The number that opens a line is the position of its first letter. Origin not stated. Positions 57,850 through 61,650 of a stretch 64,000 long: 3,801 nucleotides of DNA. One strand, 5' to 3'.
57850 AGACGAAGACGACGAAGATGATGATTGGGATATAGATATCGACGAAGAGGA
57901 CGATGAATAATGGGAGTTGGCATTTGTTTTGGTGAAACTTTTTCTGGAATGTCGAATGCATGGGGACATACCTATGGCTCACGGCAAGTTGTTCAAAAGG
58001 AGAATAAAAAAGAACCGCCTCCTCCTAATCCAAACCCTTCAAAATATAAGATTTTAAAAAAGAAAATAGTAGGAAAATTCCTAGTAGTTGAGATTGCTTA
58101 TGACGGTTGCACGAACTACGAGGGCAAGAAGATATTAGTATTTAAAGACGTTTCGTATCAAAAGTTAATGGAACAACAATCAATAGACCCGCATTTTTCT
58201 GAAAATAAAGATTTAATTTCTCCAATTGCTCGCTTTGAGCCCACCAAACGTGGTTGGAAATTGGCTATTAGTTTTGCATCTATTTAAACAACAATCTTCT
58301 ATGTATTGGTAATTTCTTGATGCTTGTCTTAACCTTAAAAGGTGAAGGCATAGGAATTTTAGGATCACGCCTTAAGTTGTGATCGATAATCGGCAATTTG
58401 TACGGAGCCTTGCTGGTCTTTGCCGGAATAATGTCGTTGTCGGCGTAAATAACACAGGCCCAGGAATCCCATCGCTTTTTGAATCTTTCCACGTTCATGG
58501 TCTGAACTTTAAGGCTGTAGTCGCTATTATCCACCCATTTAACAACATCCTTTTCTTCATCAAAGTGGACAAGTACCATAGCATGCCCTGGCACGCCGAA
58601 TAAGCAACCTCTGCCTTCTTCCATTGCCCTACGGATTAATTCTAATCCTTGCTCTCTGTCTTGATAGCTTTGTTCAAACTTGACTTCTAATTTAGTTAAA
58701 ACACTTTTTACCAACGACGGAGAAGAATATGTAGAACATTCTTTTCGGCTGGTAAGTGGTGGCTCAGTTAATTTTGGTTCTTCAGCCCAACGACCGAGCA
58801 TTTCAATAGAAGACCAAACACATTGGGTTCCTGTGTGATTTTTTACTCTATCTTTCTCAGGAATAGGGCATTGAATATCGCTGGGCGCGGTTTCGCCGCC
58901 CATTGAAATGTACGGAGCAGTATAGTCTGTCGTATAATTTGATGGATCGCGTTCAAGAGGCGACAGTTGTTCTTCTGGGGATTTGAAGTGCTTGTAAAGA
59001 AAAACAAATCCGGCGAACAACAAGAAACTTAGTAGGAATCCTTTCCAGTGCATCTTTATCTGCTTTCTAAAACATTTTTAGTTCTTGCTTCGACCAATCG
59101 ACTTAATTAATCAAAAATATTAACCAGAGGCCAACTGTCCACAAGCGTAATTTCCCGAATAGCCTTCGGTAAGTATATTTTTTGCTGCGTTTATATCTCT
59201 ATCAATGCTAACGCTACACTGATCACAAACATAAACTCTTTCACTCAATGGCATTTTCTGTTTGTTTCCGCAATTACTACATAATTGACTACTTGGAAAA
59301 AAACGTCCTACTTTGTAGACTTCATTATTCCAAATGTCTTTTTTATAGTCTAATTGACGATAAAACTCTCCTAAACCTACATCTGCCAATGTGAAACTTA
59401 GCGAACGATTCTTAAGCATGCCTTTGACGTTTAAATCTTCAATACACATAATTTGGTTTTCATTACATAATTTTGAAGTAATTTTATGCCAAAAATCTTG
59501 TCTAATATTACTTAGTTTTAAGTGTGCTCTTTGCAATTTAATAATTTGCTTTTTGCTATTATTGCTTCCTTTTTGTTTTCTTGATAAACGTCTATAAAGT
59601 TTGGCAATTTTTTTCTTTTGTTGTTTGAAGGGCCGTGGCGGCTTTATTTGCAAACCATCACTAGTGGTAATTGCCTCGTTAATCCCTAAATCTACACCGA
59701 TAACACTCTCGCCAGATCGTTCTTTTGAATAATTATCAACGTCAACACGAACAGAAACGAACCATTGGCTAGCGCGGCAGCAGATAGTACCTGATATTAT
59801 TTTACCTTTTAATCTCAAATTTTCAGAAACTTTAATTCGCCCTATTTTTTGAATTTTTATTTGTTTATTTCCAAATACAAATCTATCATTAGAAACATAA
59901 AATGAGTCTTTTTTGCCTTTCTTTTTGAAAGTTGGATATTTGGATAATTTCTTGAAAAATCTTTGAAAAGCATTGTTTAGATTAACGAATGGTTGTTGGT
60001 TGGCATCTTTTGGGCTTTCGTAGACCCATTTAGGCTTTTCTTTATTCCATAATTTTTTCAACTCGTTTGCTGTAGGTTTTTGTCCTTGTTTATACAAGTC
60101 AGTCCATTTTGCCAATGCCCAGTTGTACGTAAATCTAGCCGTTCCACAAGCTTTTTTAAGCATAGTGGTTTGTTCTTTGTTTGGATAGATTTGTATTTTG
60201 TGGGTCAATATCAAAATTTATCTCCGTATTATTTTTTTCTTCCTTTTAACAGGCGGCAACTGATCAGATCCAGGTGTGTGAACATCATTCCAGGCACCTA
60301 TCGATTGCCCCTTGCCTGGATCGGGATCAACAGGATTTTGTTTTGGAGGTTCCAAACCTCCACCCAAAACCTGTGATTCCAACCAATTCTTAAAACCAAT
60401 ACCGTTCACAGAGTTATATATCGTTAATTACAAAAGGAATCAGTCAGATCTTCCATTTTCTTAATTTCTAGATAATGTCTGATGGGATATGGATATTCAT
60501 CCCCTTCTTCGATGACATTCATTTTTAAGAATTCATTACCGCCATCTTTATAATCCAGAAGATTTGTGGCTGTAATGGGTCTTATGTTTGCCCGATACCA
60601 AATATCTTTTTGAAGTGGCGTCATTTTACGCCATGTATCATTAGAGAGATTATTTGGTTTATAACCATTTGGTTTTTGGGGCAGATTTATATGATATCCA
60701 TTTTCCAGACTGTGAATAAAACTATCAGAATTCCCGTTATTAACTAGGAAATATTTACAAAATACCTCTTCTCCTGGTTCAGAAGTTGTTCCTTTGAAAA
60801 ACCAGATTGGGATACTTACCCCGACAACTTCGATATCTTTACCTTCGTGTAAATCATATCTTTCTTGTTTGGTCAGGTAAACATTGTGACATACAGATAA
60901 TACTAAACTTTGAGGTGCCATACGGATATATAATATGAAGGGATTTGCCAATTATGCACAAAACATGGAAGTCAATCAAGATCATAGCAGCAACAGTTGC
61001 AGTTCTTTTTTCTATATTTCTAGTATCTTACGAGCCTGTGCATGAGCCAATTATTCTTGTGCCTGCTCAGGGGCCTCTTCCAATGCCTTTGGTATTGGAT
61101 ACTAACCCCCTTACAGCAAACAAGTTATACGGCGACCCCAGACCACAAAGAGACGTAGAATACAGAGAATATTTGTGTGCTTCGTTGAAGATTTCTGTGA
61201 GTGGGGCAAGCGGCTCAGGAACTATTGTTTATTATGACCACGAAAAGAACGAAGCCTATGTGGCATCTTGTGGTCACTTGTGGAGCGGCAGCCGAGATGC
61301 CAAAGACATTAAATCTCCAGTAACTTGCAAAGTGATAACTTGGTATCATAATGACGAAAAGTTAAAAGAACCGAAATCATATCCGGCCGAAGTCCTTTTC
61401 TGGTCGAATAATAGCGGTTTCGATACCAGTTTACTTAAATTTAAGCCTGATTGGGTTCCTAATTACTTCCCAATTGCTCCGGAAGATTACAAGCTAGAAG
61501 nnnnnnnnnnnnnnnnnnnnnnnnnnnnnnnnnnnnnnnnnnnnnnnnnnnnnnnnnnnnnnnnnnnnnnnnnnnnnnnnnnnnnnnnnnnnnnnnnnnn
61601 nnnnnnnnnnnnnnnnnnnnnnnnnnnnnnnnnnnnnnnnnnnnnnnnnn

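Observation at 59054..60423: IS200/IS605 tnpB-only insertion (probable omega-RNA-guided TnpB) inside the phage genome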

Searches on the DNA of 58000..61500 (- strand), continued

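Call 80: search_rna_families(sources=[L004, L005, L006, L010, L210, L212, L214, L215, L050, L051, L011, L052, L061, L117], threshold=gathering)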
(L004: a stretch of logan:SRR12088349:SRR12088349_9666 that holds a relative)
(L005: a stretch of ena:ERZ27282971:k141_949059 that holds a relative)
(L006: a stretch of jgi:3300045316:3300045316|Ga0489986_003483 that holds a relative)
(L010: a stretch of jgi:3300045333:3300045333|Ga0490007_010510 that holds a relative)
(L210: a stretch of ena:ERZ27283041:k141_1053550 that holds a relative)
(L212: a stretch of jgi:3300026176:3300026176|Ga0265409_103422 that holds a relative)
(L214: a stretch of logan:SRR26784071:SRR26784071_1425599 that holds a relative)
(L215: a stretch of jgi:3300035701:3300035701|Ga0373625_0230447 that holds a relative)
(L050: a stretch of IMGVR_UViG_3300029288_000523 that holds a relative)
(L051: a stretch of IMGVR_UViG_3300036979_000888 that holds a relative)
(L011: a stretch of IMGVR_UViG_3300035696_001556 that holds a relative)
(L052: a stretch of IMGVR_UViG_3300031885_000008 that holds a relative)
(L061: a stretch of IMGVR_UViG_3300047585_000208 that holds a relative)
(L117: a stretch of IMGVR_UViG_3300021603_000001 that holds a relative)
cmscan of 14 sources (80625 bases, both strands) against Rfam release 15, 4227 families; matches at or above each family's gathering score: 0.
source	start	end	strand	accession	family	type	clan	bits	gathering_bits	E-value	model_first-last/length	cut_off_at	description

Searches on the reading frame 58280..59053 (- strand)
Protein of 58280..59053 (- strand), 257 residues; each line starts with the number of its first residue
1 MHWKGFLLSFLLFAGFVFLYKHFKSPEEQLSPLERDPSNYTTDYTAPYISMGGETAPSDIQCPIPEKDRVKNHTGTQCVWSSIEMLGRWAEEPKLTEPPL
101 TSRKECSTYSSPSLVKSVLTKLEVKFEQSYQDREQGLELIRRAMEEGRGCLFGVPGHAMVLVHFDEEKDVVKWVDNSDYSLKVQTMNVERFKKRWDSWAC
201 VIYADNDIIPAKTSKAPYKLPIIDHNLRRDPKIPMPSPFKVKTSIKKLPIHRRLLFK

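Call 4: search_protein_families(library=pfam, proteins=[window:58280-59053:-], max_evalue=0.01)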
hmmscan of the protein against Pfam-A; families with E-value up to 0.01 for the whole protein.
window:58280-59053:- (257 aa): 0 families

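Call 12: find_related_loci(query=window:58280-59053:-, collection=viral_contigs, flank=6000)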
Query window:58280-59053:- (257 aa) in viral_contigs; peptide patterns used: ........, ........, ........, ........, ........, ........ (x = any residue, [..] = any of these).
4 stretches matched a pattern; 3 encode a relative of the query (tblastn E <= 1e-3); 3 distinct loci.
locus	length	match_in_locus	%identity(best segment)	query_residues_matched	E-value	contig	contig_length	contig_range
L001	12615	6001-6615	57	41-237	3e-72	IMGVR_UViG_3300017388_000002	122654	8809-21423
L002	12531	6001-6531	57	48-226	2e-65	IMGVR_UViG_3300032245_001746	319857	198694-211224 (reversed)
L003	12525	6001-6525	55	48-224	7e-64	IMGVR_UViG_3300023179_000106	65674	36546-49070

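Call 27: find_related_loci(query=window:58280-59053:-, collection=metagenome_contigs, flank=3000)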
Query window:58280-59053:- (257 aa) in metagenome_contigs; peptide patterns used: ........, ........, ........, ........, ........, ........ (x = any residue, [..] = any of these).
68 stretches matched a pattern; 17 encode a relative of the query (tblastn E <= 1e-3); 17 distinct loci.
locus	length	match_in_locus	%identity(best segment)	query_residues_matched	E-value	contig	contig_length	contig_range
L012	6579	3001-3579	62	33-226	4e-85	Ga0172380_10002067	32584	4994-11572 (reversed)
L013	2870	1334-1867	66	37-214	2e-83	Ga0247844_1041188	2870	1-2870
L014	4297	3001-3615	60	40-238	2e-81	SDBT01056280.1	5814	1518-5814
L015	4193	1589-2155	67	39-226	1e-81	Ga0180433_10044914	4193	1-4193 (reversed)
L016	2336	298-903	61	39-238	5e-82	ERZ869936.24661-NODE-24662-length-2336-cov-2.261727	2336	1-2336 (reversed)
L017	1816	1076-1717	57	27-240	9e-83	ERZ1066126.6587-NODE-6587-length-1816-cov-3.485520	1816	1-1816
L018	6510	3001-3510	68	59-226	5e-78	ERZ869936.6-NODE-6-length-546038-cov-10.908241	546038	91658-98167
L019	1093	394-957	61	39-226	7e-84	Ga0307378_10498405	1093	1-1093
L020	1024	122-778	55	17-226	5e-78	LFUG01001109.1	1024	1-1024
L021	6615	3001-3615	57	41-237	6e-72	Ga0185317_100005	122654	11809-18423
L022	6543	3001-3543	60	38-222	5e-71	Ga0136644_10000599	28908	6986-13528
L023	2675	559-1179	49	11-226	1e-69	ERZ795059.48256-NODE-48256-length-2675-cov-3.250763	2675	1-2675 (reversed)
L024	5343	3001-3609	53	38-240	3e-68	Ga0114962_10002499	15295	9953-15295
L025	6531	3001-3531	58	48-226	3e-65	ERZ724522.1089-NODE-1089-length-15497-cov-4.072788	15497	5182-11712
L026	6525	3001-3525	55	48-224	1e-63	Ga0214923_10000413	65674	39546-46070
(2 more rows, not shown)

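Call 68: search_protein_families(library=phrogs, proteins=[window:58280-59053:-], max_evalue=0.00001)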
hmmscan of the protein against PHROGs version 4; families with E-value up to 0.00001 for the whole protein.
window:58280-59053:- (257 aa): 0 families

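Call 79: find_homologous_proteins(query=window:58280-59053:-, max_evalue=1e-40)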
Query window:58280-59053:- (257 aa): 300 proteins with E <= 1e-40 among 532 candidates; the best 120 are listed.
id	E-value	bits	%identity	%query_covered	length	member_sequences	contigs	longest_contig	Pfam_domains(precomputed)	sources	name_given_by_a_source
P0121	3.2e-175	599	100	100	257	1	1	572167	-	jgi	-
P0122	2.5e-90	321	65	84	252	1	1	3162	-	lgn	-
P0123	4.7e-84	300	68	74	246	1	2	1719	-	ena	-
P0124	2.4e-83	298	67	74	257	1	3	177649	-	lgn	-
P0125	8.5e-82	293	64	79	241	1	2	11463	-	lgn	-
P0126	3.2e-80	287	57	89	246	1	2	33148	-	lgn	-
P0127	5.5e-80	287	59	86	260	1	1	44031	-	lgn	-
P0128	8.1e-80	286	64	77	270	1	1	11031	-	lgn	-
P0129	1.2e-79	286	61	81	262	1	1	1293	-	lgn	-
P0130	1.2e-79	286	56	91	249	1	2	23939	-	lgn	-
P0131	9.7e-79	283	62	75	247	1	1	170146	-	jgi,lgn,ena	-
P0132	1.5e-78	282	63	78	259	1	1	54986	-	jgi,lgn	-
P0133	2.2e-78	281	64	74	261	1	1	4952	-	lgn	-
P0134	2.4e-78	281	64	78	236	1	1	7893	-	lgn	-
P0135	1.0e-77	279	57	92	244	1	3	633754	-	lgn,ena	-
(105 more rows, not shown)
